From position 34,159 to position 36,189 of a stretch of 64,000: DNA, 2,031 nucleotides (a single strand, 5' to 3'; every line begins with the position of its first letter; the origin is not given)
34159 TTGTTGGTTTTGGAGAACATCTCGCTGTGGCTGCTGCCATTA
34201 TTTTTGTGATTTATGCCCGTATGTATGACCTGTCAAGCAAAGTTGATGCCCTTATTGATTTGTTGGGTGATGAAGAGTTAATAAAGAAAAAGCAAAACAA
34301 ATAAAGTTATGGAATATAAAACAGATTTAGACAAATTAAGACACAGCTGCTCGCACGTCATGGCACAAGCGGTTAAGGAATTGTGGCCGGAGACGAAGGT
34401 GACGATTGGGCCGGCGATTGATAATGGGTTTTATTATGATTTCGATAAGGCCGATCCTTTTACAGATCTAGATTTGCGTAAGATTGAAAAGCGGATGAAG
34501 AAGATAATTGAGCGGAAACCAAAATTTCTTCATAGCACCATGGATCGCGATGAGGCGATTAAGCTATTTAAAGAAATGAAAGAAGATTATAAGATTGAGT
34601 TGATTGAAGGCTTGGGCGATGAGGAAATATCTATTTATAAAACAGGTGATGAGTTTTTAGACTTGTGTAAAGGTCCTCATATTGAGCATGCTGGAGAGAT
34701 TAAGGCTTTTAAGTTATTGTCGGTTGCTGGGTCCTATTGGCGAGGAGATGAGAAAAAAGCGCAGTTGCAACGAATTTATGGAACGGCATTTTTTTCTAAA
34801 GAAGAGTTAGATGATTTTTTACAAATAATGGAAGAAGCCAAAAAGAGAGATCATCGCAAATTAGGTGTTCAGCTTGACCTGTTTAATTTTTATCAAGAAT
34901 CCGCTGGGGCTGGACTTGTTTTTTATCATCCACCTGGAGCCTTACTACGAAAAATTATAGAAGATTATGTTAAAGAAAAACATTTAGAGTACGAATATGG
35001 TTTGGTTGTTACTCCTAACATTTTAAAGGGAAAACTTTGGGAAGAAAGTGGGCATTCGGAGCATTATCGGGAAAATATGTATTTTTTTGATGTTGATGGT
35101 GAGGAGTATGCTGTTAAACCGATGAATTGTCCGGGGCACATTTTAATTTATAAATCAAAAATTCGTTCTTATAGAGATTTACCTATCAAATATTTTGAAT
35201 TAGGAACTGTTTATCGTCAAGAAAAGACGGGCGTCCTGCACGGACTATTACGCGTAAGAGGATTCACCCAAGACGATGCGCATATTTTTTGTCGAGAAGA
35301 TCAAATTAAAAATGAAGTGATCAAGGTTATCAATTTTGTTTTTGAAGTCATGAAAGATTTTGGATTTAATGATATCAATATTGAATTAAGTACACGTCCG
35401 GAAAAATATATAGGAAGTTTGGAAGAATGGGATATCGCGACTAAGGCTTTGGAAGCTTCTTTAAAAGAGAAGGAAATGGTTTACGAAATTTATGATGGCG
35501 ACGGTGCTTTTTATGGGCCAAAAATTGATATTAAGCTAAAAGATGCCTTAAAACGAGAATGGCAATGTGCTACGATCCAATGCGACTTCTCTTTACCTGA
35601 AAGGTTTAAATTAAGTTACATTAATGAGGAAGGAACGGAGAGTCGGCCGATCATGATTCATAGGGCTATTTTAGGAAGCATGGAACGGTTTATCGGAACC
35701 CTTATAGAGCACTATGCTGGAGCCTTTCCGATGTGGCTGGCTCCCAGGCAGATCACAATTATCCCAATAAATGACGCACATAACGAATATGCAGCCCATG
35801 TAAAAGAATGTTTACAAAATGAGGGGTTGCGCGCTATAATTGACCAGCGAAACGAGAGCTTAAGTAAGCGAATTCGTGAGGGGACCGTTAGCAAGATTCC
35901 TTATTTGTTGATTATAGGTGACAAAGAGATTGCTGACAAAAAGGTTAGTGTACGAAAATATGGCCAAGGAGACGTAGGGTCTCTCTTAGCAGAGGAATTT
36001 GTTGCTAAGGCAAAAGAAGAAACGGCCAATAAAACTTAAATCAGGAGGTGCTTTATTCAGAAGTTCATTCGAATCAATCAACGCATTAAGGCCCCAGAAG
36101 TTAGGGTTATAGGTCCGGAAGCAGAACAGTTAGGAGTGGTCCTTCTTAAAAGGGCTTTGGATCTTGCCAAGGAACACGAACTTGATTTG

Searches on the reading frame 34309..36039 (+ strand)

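Call 71: search_protein_families(library=pfam, proteins=[window:34309-36039:+], max_evalue=0.00001)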
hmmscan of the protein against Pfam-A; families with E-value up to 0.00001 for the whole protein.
window:34309-36039:+ (576 aa): 3 families
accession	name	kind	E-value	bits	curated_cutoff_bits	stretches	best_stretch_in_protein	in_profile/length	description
PF00587.30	tRNA-synt_2b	-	1.5e-50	172.1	29.3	1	261-469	4-179/179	tRNA synthetase class II core domain (G, H, P, S and T)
PF03129.25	HGTP_anticodon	-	3.1e-19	69.3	21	1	481-570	1-93/94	Anticodon binding domain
PF07973.19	tRNA_SAD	-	2.3e-15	56.7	24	1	107-157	1-44/44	Threonyl and Alanyl tRNA synthetase second additional domain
